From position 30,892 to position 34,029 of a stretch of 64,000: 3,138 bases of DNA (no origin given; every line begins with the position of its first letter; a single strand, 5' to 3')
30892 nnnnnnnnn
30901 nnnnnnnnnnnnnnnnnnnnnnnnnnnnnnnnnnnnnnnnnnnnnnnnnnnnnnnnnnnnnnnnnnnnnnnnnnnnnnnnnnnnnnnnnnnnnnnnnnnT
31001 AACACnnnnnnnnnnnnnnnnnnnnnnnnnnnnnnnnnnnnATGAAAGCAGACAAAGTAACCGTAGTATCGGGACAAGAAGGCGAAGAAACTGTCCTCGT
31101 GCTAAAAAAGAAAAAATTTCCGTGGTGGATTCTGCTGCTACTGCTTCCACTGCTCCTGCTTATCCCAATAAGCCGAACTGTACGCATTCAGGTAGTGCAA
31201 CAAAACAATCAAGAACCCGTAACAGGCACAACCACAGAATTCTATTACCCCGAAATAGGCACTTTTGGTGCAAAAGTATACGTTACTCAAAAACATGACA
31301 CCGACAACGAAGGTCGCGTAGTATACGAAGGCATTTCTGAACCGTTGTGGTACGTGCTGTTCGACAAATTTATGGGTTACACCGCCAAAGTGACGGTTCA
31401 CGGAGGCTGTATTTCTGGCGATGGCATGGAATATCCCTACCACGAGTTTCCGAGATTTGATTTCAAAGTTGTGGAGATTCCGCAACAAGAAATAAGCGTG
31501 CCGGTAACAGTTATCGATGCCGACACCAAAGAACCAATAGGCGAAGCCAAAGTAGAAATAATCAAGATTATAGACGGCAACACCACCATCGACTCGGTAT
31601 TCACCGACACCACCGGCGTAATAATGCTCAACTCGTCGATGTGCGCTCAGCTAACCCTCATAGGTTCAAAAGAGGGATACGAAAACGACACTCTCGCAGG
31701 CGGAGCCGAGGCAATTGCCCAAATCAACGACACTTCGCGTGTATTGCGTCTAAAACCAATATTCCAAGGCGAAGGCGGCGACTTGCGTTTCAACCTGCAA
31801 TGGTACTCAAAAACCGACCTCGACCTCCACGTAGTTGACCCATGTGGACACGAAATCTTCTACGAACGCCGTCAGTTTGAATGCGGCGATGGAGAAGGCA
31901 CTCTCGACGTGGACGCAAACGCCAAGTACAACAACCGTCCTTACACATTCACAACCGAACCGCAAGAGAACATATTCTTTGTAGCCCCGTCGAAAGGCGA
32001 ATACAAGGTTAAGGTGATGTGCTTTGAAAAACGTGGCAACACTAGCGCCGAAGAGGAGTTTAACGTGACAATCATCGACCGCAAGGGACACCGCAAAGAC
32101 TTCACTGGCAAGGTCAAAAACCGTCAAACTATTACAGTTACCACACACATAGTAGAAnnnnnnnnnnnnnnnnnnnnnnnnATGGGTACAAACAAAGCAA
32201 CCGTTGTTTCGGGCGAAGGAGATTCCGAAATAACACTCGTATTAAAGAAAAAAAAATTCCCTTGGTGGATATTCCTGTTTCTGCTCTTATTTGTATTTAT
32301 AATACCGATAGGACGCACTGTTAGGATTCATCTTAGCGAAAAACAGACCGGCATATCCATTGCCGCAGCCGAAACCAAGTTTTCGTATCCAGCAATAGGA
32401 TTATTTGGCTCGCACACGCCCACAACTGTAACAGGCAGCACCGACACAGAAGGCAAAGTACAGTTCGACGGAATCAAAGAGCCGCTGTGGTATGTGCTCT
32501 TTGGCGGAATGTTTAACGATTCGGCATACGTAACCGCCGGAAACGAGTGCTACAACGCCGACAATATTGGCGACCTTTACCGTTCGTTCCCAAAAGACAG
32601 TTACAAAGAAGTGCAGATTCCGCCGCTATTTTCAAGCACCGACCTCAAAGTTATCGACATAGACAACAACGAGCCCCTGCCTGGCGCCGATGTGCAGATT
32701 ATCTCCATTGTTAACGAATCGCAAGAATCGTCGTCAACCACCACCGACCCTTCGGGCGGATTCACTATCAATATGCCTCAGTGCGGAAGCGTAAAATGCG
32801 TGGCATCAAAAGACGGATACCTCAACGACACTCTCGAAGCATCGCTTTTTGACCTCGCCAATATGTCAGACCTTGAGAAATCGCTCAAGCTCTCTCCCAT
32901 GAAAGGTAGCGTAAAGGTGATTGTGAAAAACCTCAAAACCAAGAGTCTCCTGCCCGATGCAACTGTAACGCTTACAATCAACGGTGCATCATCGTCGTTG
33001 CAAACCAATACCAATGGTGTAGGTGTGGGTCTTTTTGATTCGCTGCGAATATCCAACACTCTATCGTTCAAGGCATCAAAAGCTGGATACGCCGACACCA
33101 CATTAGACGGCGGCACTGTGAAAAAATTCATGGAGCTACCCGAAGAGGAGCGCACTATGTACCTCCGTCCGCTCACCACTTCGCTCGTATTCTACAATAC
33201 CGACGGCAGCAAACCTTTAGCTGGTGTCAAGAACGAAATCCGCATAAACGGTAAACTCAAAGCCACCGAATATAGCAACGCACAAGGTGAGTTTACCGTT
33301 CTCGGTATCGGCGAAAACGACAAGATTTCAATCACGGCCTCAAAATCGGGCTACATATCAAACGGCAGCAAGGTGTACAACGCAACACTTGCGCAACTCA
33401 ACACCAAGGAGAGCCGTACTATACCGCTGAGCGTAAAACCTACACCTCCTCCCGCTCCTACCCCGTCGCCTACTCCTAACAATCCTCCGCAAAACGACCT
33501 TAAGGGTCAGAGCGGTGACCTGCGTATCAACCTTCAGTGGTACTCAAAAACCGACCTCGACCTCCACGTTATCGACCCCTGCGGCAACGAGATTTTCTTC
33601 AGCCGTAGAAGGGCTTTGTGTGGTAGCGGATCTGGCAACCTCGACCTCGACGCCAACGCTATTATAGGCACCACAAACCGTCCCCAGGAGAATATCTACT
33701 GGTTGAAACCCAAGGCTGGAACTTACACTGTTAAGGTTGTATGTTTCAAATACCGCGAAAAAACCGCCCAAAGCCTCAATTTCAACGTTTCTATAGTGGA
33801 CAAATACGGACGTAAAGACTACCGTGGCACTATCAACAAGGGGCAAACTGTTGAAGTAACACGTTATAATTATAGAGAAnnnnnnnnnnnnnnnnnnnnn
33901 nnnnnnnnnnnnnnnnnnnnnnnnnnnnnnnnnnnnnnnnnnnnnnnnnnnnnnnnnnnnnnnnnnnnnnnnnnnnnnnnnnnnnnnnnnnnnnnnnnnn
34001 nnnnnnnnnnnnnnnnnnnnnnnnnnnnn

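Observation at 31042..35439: Three-gene envelope operon: two paralogous inner-membrane-anchored proteins with a shared 'DLDLHV' C-terminal module, followed by an OmpA-family protein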

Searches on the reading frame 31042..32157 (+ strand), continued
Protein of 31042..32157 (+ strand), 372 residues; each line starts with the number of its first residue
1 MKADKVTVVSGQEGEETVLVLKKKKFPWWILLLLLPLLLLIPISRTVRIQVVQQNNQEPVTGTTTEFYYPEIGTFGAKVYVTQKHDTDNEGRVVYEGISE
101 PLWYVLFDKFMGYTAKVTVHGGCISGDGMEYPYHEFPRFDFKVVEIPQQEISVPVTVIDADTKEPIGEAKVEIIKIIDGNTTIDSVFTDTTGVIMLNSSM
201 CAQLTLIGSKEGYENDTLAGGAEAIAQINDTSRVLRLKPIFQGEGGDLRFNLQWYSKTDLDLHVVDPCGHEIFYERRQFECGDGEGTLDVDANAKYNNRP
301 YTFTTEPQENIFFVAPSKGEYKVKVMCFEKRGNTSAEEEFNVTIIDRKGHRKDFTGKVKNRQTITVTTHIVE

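Call 69: find_encoding_contigs(protein=P0104, flank=6000, max_places=2)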
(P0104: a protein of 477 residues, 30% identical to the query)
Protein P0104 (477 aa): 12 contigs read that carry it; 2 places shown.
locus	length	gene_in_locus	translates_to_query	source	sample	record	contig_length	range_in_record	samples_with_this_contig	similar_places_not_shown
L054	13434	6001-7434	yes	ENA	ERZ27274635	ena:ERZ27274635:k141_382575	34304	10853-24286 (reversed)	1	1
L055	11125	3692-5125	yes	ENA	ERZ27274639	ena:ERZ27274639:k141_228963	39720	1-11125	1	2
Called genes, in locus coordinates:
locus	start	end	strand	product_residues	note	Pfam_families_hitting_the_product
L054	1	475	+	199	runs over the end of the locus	PF01467:CTP_transf_like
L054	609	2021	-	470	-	PF18294:Pept_S41_N, PF17820:PDZ_6, PF03572:Peptidase_S41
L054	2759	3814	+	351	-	PF01263:Aldose_epim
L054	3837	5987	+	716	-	PF07694:5TM-5TMR_LYT, PF00989:PAS (weak), PF13426:PAS_9, PF02518:HATPase_c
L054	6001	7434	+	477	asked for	-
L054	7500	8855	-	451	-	PF02812:ELFV_dehydrog_N, PF00208:ELFV_dehydrog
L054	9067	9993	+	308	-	PF00248:Aldo_ket_red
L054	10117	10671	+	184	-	PF04542:Sigma70_r2, PF08281:Sigma70_r4_2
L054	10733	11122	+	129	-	-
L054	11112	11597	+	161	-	-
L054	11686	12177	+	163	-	-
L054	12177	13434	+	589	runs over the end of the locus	PF01321:Creatinase_N (faint), PF16189:Creatinase_N_2, PF00557:Peptidase_M24, PF16188:Peptidase_M24_C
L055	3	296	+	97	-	?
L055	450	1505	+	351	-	PF01263:Aldose_epim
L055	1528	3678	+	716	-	PF07694:5TM-5TMR_LYT, PF00989:PAS (weak), PF13426:PAS_9, PF02518:HATPase_c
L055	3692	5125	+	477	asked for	-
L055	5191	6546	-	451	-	PF02812:ELFV_dehydrog_N, PF00208:ELFV_dehydrog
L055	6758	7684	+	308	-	PF00248:Aldo_ket_red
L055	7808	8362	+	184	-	PF04542:Sigma70_r2, PF08281:Sigma70_r4_2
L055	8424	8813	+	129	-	-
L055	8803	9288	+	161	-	-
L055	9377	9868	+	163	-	-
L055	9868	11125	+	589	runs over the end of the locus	PF01321:Creatinase_N (faint), PF16189:Creatinase_N_2, PF00557:Peptidase_M24, PF16188:Peptidase_M24_C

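Call 70: find_encoding_contigs(protein=P0072, flank=6000, max_places=2)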
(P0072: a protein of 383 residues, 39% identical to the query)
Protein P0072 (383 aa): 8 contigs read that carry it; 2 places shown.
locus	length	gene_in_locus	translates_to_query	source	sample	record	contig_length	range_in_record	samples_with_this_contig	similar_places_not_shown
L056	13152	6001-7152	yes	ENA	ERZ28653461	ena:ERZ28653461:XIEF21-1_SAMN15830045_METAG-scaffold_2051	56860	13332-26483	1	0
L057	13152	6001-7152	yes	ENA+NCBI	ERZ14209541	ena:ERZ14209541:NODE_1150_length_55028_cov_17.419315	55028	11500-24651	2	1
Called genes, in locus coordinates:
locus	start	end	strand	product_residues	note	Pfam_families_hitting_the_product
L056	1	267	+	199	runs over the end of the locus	-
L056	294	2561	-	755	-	PF13424:TPR_12 (faint), PF07228:SpoIIE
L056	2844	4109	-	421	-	PF03825:Nuc_H_symport, PF07690:MFS_1 (weak), PF12832:MFS_1_like, PF07690:MFS_1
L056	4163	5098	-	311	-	PF01380:SIS, PF00571:CBS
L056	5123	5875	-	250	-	PF00793:DAHP_synth_1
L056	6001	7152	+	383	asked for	-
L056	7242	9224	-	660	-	PF07715:Plug, PF00593:TonB_dep_Rec_b-barrel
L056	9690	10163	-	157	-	PF13185:GAF_2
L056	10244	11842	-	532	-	PF12161:HsdM_N, PF02384:N6_Mtase, PF07669:Eco57I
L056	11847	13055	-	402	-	PF17761:DUF1016_N, PF06250:YhcG_C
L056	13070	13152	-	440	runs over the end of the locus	PF01420:Methylase_S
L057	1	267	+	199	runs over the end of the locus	-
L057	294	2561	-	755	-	PF13424:TPR_12 (faint), PF07228:SpoIIE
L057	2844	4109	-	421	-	PF03825:Nuc_H_symport, PF07690:MFS_1 (weak), PF12832:MFS_1_like, PF07690:MFS_1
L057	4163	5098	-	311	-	PF01380:SIS, PF00571:CBS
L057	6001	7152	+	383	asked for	-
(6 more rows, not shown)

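Call 71: find_encoding_contigs(protein=P0106, flank=6000, max_places=2)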
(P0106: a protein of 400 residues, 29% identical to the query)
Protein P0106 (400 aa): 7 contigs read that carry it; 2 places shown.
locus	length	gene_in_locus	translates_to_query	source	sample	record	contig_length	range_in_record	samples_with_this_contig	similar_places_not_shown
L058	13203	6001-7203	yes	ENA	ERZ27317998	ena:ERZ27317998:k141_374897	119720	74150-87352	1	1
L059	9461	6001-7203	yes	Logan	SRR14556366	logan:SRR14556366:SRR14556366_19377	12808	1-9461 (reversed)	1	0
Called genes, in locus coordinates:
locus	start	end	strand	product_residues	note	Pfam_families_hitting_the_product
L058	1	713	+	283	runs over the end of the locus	-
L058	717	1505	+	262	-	-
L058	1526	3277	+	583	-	-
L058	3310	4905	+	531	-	PF13620:CarboxypepD_reg (faint), PF17802:SpaA (faint)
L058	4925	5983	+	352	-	-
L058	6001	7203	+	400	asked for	-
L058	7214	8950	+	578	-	PF08238:Sel1, PF18998:Flg_new_2 (faint), PF03781:FGE-sulfatase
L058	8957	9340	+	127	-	-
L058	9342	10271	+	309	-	PF01734:Patatin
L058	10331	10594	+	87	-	PF01520:Amidase_3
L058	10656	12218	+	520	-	PF09820:AAA-ATPase_like, PF08011:PDDEXK_9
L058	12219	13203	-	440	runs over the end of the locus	PF20434:BD-FAE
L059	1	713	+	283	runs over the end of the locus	-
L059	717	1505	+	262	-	-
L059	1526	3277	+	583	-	-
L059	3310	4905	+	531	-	PF13620:CarboxypepD_reg (faint), PF17802:SpaA (faint)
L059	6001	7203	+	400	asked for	-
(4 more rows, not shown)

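Call 72: find_encoding_contigs(protein=P0100, flank=6000, max_places=2)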
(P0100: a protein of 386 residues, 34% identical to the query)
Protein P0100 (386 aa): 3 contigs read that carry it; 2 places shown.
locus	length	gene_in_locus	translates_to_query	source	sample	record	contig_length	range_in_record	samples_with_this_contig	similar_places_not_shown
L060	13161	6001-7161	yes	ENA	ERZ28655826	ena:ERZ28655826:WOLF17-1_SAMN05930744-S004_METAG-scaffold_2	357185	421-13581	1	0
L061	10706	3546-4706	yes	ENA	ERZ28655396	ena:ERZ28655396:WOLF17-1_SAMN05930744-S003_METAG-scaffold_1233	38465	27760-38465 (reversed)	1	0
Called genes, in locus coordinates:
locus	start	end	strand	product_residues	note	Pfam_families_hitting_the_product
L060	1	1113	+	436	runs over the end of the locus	PF00884:Sulfatase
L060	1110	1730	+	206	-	PF00884:Sulfatase (weak)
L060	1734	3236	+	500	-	PF00817:IMS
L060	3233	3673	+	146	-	-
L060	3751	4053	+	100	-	-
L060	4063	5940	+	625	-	PF00656:Peptidase_C14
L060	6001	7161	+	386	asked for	-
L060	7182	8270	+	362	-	PF01546:Peptidase_M20, PF07687:M20_dimer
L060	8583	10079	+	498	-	PF00478:IMPDH, PF03060:NMO (faint), PF01070:FMN_dh (faint), PF00571:CBS (faint)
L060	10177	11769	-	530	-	PF12771:SusD-like_2, PF12741:SusD-like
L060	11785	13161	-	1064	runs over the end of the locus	PF13620:CarboxypepD_reg, PF13715:CarbopepD_reg_2, PF07715:Plug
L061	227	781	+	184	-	-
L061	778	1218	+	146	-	-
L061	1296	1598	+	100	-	-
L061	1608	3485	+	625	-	PF00656:Peptidase_C14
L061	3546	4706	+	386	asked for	-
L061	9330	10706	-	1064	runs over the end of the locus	PF13620:CarboxypepD_reg, PF13715:CarbopepD_reg_2, PF07715:Plug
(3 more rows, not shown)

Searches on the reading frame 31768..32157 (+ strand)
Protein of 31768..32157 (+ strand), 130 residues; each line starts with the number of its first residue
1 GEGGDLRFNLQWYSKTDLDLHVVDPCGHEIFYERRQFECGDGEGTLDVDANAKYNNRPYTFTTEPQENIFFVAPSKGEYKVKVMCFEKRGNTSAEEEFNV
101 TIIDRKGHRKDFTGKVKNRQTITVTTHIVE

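Call 6: search_protein_families(library=pfam, proteins=[window:31768-32157:+], max_evalue=10)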
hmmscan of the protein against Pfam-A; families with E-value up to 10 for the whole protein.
seq(130 aa): 6 families
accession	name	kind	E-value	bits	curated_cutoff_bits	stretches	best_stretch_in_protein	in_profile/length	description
PF01105.29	EMP24_GP25L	-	0.004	17.7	25.9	1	37-105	28-98/182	emp24/gp25L/p24 family/GOLD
PF04151.21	PPC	-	0.029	15.7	25.9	1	9-83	16-68/70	Bacterial pre-peptidase C-terminal domain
PF04200.17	Lipoprotein_17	-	0.053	14.3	22.4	1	41-62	55-76/84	Lipoprotein associated domain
PF19077.6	Big_13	-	0.13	13.2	27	1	55-102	50-100/102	Bacterial Ig-like domain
PF07495.19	Y_Y_Y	-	0.13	12.6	26.6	1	64-102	26-64/65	Y_Y_Y domain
PF24269.1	DUF7467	-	0.16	13.2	27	1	81-126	23-65/116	Domain of unknown function (DUF7467)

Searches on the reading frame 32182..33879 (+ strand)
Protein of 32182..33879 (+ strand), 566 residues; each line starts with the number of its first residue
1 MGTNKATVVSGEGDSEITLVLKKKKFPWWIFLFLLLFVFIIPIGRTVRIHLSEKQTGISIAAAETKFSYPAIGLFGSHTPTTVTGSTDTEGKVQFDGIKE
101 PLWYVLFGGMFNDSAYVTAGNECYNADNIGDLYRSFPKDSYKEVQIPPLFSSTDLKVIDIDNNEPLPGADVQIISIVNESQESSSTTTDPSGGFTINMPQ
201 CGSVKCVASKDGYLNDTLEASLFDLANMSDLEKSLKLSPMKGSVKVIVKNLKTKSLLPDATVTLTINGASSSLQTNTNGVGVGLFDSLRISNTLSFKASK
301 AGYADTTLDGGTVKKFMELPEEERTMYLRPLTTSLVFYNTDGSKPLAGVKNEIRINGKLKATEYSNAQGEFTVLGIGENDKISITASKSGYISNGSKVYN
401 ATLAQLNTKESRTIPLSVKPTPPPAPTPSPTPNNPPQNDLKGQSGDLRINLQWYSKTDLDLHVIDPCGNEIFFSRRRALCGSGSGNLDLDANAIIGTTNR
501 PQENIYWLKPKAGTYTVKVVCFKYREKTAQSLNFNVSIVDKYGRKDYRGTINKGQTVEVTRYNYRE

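Call 3: search_protein_families(library=pfam, proteins=[window:32182-33879:+], max_evalue=1)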
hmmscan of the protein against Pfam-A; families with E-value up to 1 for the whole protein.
window:32182-33879:+ (566 aa): 8 families
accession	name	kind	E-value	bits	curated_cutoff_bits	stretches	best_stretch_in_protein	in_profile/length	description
PF13620.12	CarboxypepD_reg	-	4e-20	72.4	32.3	3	157-218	6-64/82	Carboxypeptidase regulatory-like domain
PF13715.12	CarbopepD_reg_2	-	3.7e-07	30.5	32.2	2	156-218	4-60/88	CarboxypepD_reg-like domain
PF11974.14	bMG3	-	9e-06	26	34.9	1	154-199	16-59/103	Bacterial alpha-2-macroglobulin MG3 domain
PF17802.7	SpaA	-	9.3e-06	26.2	23.1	2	155-202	5-52/91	Prealbumin-like fold domain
PF22902.2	NOMO1-like_9th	-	9.8e-05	22.5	27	1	345-392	12-61/75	BOS complex subunit NOMO1-like, beta sandwich domain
PF10670.15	DUF4198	-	0.0011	19.5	34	1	162-202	156-199/209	Domain of unknown function (DUF4198)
PF10577.15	FAM171A1-2-B_N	-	0.019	14.7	31.2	0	338-396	8-67/254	FAM171A1/A2/B, N-terminal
PF20598.4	DUF6795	-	0.024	15.3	27.4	1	161-197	7-44/103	Domain of unknown function (DUF6795)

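Call 4: search_protein_families(library=ncbifam, proteins=[window:32182-33879:+], max_evalue=1)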
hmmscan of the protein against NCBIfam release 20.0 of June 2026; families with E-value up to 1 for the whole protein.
window:32182-33879:+ (566 aa): 0 families

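Call 50: search_protein_families(library=padloc, proteins=[window:32182-33879:+], max_evalue=0.01)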
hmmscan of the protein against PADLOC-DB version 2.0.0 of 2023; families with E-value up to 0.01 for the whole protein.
window:32182-33879:+ (566 aa): 0 families
